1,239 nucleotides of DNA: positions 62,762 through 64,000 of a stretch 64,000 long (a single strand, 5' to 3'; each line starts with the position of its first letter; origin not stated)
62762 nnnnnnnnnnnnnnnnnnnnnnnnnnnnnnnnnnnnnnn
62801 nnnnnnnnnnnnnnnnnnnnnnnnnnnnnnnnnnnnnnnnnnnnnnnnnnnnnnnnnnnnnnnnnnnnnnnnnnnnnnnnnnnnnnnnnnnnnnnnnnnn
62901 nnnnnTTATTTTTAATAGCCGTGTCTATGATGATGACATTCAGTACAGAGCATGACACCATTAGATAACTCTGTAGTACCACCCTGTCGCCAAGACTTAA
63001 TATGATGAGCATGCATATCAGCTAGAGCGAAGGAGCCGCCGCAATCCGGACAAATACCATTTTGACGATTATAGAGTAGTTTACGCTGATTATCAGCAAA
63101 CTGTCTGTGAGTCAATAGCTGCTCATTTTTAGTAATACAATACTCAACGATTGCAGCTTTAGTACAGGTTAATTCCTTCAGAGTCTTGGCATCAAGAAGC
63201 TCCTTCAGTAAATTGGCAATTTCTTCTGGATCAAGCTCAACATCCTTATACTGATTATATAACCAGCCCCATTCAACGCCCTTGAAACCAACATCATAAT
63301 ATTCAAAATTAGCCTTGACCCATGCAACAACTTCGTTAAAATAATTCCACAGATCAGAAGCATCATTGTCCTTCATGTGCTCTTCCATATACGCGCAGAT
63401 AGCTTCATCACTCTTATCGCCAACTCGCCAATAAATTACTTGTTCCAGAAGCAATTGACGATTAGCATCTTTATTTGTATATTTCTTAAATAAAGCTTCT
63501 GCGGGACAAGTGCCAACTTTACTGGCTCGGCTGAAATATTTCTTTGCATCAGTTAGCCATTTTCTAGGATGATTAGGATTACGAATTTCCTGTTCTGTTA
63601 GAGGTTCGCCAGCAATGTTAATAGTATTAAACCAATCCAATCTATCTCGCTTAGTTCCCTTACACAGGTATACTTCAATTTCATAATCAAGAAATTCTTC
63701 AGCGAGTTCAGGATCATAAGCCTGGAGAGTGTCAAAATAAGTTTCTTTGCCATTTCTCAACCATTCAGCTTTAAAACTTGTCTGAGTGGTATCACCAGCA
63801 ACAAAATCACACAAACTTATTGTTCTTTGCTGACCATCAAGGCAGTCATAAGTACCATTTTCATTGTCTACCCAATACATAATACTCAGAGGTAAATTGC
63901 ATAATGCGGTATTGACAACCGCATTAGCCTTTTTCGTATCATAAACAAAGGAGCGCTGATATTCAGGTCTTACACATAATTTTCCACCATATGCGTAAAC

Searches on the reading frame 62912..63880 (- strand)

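Call 6: search_protein_families(library=pfam, proteins=[window:62912-63880:-], max_evalue=0.1)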
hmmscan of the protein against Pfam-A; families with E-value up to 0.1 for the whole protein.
window:62912-63880:- (322 aa): 6 families
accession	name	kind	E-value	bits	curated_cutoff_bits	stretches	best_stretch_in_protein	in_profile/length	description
PF01844.29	HNH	-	1.1e-10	41.9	21.4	1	277-320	1-45/47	HNH endonuclease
PF03235.19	GmrSD_N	-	4.8e-09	37.1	33.2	1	5-102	53-196/199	GmrSD restriction endonuclease, N-terminal domain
PF08274.17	Zn_Ribbon_YjdM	-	0.0014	19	30.8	1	276-317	4-27/30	PhnA Zinc-Ribbon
PF14279.12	HNH_5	-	0.014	15.7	27.5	1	277-318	1-42/56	HNH endonuclease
PF13391.12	HNH_2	-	0.021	15.1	21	1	277-317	1-56/66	HNH endonuclease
PF19817.4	DUF6300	-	0.043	14.3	27.8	0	276-319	11-53/110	Family of unknown function (DUF6300)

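Call 7: search_protein_families(library=phrogs, proteins=[window:62912-63880:-], max_evalue=0.01)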
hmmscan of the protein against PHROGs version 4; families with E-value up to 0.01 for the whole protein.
window:62912-63880:- (322 aa): 22 families
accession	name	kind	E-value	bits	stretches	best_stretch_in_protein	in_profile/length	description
phrog_2598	-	unknown function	6.1e-12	46.3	1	1-195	79-274/352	-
phrog_589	-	DNA, RNA and nucleotide metabolism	2.5e-08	34.9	1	266-318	83-137/179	HNH endonuclease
phrog_740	-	DNA, RNA and nucleotide metabolism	3.5e-08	33.8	1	258-320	22-85/332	HNH endonuclease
phrog_2118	-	DNA, RNA and nucleotide metabolism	4.4e-08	34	1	257-320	159-222/301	HNH endonuclease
phrog_119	-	DNA, RNA and nucleotide metabolism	6.3e-08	32.8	1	221-321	146-256/443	HNH endonuclease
phrog_1271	-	DNA, RNA and nucleotide metabolism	1.1e-07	32.6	1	258-320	250-316/361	HNH endonuclease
phrog_7370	-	DNA, RNA and nucleotide metabolism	2.4e-07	31.8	1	259-321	26-85/115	HNH endonuclease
phrog_1583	-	unknown function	5.8e-07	29.6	1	3-102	77-171/417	-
phrog_8048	-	DNA, RNA and nucleotide metabolism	4e-06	27.2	1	257-320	159-227/273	HNH endonuclease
phrog_144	-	DNA, RNA and nucleotide metabolism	5.9e-06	27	1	263-319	73-132/175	HNH endonuclease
phrog_7785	-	DNA, RNA and nucleotide metabolism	1e-05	26.6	1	238-318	35-110/147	HNH endonuclease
phrog_15103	-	unknown function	4.1e-05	24.2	1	231-320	160-255/280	-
phrog_333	-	DNA, RNA and nucleotide metabolism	0.00012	23.3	1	262-318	22-77/138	HNH endonuclease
phrog_2214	-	DNA, RNA and nucleotide metabolism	0.00019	21.7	1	252-318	171-235/429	HNH endonuclease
phrog_5956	-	DNA, RNA and nucleotide metabolism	0.00021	22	1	257-320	42-108/138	HNH endonuclease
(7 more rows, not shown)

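Call 66: search_protein_families(library=padloc, proteins=[window:62912-63880:-], max_evalue=0.01)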
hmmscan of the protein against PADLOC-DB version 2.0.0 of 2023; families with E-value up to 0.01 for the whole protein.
window:62912-63880:- (322 aa): 4 families
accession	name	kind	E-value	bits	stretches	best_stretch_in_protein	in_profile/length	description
PDLC03418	REase_II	-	3e-68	228.6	1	1-314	65-364/372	Type II restriction enzyme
PDLC03877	NsnA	-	3.2e-14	51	1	2-188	100-288/385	-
PDLC02859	DpdF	-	0.00071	16.1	1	271-320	4-53/545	DpdF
PDLC03656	mREase_IV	-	0.0082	13.9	0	269-320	199-256/277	Type IV methyl-directed restriction enzyme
